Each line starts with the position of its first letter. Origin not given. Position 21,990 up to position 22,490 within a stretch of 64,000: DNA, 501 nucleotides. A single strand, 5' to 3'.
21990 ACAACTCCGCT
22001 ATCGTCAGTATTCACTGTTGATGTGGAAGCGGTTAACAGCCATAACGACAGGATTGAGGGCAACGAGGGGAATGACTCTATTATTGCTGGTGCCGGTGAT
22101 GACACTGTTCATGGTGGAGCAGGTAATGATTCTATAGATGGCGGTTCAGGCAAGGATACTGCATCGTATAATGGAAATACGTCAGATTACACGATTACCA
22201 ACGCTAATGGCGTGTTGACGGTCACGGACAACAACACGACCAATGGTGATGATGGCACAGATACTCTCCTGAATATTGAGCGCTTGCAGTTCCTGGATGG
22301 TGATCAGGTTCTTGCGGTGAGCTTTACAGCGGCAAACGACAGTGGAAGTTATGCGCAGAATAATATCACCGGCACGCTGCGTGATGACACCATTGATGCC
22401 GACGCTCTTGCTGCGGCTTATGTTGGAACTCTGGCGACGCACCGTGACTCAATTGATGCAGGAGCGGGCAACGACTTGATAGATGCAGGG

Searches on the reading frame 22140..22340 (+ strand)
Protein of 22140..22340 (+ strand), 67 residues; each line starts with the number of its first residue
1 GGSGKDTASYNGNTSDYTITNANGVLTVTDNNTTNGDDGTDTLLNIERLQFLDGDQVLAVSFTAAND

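Call 77: search_solved_structures(query=window:22140-22340:+, max_evalue=10)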
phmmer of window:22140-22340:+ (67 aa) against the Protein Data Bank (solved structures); distinct sequences matched with E-value up to 10: 0.
